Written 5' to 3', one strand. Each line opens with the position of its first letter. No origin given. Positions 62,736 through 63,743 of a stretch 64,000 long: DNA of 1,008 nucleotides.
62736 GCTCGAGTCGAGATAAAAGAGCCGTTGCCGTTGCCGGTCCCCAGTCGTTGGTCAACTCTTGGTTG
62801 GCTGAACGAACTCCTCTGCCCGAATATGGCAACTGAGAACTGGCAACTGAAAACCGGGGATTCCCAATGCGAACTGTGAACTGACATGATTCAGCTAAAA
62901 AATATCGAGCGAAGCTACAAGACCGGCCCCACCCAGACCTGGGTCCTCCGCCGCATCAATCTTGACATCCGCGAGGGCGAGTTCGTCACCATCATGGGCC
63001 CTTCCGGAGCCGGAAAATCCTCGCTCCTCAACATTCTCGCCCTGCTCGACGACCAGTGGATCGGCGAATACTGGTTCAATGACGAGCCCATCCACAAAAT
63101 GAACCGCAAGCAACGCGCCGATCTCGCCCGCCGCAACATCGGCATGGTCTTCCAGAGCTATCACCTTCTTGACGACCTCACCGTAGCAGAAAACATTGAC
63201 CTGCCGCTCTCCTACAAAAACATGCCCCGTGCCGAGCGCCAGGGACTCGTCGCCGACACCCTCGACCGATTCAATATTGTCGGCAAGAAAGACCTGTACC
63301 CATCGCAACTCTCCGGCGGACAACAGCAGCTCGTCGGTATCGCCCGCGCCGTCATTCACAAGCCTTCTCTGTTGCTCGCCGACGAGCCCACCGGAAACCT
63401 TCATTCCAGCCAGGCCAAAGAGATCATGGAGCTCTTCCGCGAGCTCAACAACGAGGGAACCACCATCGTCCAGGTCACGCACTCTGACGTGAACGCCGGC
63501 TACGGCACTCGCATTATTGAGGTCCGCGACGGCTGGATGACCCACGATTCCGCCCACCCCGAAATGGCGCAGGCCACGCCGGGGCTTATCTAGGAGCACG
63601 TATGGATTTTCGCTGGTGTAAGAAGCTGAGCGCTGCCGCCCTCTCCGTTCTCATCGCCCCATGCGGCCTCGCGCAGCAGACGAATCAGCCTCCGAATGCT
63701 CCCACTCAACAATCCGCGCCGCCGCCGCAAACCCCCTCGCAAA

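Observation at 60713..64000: Permease-less MacAB-TolC-type locus (adaptor, two different NBD genes, TolC) alongside three NBD-less duplicated permeases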

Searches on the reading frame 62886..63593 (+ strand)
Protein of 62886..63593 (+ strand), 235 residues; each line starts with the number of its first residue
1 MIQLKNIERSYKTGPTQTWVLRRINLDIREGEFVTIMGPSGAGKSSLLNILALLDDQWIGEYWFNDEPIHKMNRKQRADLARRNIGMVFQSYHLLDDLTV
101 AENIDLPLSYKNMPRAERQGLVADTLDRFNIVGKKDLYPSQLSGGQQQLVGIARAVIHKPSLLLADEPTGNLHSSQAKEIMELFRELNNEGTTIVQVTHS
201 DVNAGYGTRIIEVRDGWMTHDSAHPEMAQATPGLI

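Call 7: search_protein_families(library=pfam, proteins=[window:62886-63593:+])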
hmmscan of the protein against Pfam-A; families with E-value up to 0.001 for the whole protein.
window:62886-63593:+ (235 aa): 6 families
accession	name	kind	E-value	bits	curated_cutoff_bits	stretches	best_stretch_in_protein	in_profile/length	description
PF00005.33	ABC_tran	-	1.7e-32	113.3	25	1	21-169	1-136/137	ABC transporter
PF13304.12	AAA_21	-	7.6e-13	49.6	27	1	111-201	220-300/304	AAA domain, putative AbiEii toxin, Type IV TA system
PF02463.25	SMC_N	-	1.7e-05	24.8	40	1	31-200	24-198/220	RecF/RecN/SMC N terminal domain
PF13175.12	AAA_15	-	2.5e-05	24.5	32.1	0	158-201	327-371/374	AAA ATPase domain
PF03193.22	RsgA_GTPase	-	0.00011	22.5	30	1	21-60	97-135/174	RsgA GTPase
PF20703.3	nSTAND1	-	0.00074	19.7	27.1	0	27-49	29-51/379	Novel STAND NTPase 1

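Call 8: find_encoding_contigs(protein=window:62886-63593:+, flank=10000, max_places=6)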
Protein window:62886-63593:+ (235 aa): no gene with exactly this product is on record in the collection.

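Call 9: search_protein_families(library=ncbifam, proteins=[window:62886-63593:+])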
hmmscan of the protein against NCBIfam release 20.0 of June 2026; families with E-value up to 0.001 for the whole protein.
window:62886-63593:+ (235 aa): 188 families (the best 25 are shown)
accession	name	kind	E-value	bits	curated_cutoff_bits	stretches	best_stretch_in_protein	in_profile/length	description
NF038007.1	ABC_ATP_DarD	equivalog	2.5e-73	246.1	375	1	1-217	1-217/218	darobactin export ABC transporter ATP-binding protein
NF007826.0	PRK10535.1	equivalog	5.1e-60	203.4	966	1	2-228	5-231/648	macrolide ABC transporter ATP-binding protein/permease MacB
TIGR02673.1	FtsE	equivalog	5e-59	199.6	264.85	1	1-216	1-213/214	cell division ATP-binding protein FtsE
TIGR03608.1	L_ocin_972_ABC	subfamily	2.7e-57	193.6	254.85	1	4-212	1-205/206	putative bacteriocin export ABC transporter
TIGR02211.1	LolD_lipo_ex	equivalog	9e-55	185.6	307.75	1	1-218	1-219/221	lipoprotein-releasing ABC transporter ATP-binding protein LolD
TIGR02982.1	heterocyst_DevA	subfamily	1.4e-48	165.4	295.8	1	2-218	2-219/220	ABC exporter ATP-binding subunit, DevA family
NF008639.0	PRK11629.1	equivalog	3e-48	164.3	360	1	2-221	7-227/234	lipoprotein-releasing ABC transporter ATP-binding protein LolD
NF040933.2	ABC_arch_GlcV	equivalog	4.4e-47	160.7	450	1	2-201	3-202/357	glucose ABC transporter ATP-binding protein GlcV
TIGR02315.1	ABC_phnC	equivalog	5.8e-47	160.2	266.1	1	1-229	1-235/243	phosphonate ABC transporter ATP-binding protein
TIGR03265.1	PhnT2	equivalog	1.3e-45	156.2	457.7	1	2-203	5-197/353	putative 2-aminoethylphosphonate ABC transporter ATP-binding protein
NF007879.0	PRK10584.1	equivalog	1.1e-44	152.8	336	1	2-219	7-225/228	putative ABC transporter ATP-binding protein YbbA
NF007027.0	PRK09493.1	equivalog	1.1e-43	149.3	379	1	1-230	1-226/240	glutamine ABC transporter ATP-binding protein GlnQ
NF008338.0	PRK11124.1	equivalog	3.6e-42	144.5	369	1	2-218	3-219/242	arginine ABC transporter ATP-binding protein ArtP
NF006987.0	PRK09452.1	equivalog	5.7e-41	140.4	482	1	1-223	17-231/378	spermidine/putrescine ABC transporter ATP-binding protein PotA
TIGR00968.1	3a0106s01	subfamily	1.1e-39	136.3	342.75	1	2-204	1-194/237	sulfate ABC transporter ATP-binding protein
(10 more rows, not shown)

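Call 30: search_solved_structures(query=window:62886-63593:+, max_evalue=1e-40)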
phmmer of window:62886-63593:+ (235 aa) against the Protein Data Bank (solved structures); distinct sequences matched with E-value up to 1e-40: 29.
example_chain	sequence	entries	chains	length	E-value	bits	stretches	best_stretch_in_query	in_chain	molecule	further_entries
5xu1_A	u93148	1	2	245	2e-59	204.3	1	1-224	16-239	ABC transporter ATP-binding protein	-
5lj9_A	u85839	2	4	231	8.1e-51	176.1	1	2-220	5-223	Macrolide export ATP-binding/permease protein MacB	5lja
5nik_J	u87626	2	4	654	3.6e-50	174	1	2-228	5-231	Macrolide export ATP-binding/permease protein MacB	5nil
1f3o_A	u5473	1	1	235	8.9e-49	169.4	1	1-219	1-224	HYPOTHETICAL ABC TRANSPORTER ATP-BINDING PROTEIN MJ0796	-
1l2t_A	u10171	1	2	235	2.4e-48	168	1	1-219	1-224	Hypothetical ABC transporter ATP-binding protein MJ0796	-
5lil_A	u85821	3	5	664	5.1e-48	166.9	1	2-227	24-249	Macrolide export ATP-binding/permease protein MacB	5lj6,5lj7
3tif_A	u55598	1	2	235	4.2e-47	163.9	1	1-219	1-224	Uncharacterized ABC transporter ATP-binding protein MJ0796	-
5gko_A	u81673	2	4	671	5.4e-47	163.6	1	2-222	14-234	Macrolide export ATP-binding/permease protein MacB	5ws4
7tcg_B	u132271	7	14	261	2e-46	161.7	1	3-218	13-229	Bacitracin export ATP-binding protein BceA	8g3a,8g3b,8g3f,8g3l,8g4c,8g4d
8s5g_B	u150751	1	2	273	2.2e-46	161.6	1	3-218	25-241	Bacitracin export ATP-binding protein BceA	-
7tch_B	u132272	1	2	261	5.2e-46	160.4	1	3-218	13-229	Bacitracin export ATP-binding protein BceA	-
7mdy_D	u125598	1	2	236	3e-44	154.6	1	2-221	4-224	Lipoprotein-releasing system ATP-binding protein LolD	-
7v8l_D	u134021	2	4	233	4.1e-44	154.2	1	2-221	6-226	Lipoprotein-releasing system ATP-binding protein LolD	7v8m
9rlc_D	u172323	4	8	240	4.3e-44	154.1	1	2-221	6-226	Lipoprotein-releasing system ATP-binding protein LolD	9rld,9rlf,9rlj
9rle_D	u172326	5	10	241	4.3e-44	154.1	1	2-221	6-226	Lipoprotein-releasing system ATP-binding protein LolD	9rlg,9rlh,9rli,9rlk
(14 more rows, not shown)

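Call 44: find_homologous_proteins(query=window:62886-63593:+, max_evalue=1e-40)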
Query window:62886-63593:+ (235 aa): 7999 proteins with E <= 1e-40 among 8000 candidates; the best 120 are listed.
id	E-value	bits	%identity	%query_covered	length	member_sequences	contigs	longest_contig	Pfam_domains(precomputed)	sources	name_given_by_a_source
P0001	1.7e-153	527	100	100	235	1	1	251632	PF00005.34,PF13175.13,PF02463.26,PF13304.13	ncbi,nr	ncbi:MAG TPA: ABC transporter ATP-binding protein [Silvibacterium sp.]|nr:ABC transporter ATP-bindin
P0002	4.2e-147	506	96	100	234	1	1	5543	PF00005.34,PF13175.13,PF02463.26,PF13304.13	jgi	jgi:ABC-type lipoprotein export system ATPase subunit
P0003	1.0e-146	505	96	100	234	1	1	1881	PF00005.34,PF13175.13,PF02463.26,PF13304.13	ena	-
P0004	1.6e-146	504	95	100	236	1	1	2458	PF00005.34,PF13175.13,PF02463.26,PF13304.13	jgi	jgi:ABC-type lipoprotein export system ATPase subunit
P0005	2.1e-146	504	95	100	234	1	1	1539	PF00005.34,PF13175.13,PF02463.26,PF13304.13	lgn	-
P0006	7.9e-146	502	95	100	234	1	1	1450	PF00005.34,PF13175.13,PF02463.26,PF13304.13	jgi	jgi:ABC-type lipoprotein export system ATPase subunit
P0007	1.8e-145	501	94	100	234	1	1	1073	PF00005.34,PF13175.13,PF02463.26,PF13304.13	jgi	jgi:ABC-type lipoprotein export system ATPase subunit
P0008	9.0e-145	498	95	98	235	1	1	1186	PF00005.34,PF13175.13,PF02463.26,PF13304.13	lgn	-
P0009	1.0e-144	498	94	100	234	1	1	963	PF00005.34,PF13175.13,PF02463.26,PF13304.13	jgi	jgi:ABC-type lipoprotein export system ATPase subunit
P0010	1.4e-144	498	94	100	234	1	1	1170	PF00005.34,PF13175.13,PF02463.26,PF13304.13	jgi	jgi:ABC-type lipoprotein export system ATPase subunit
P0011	7.2e-144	495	93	100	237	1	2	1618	PF00005.34,PF02463.26,PF13304.13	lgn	-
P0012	2.6e-141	487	93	98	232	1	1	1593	PF00005.34,PF13175.13,PF02463.26,PF13304.13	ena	-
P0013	7.6e-141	485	92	100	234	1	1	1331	PF00005.34,PF02463.26,PF13304.13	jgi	jgi:putative ABC transport system ATP-binding protein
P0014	3.4e-140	483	92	98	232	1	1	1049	PF00005.34,PF13175.13,PF02463.26,PF13304.13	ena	-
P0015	7.2e-140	482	92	98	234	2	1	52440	PF00005.34,PF13175.13,PF02463.26,PF13304.13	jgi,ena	-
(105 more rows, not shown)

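Call 45: find_encoding_contigs(protein=P0001, flank=10000, max_places=3)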
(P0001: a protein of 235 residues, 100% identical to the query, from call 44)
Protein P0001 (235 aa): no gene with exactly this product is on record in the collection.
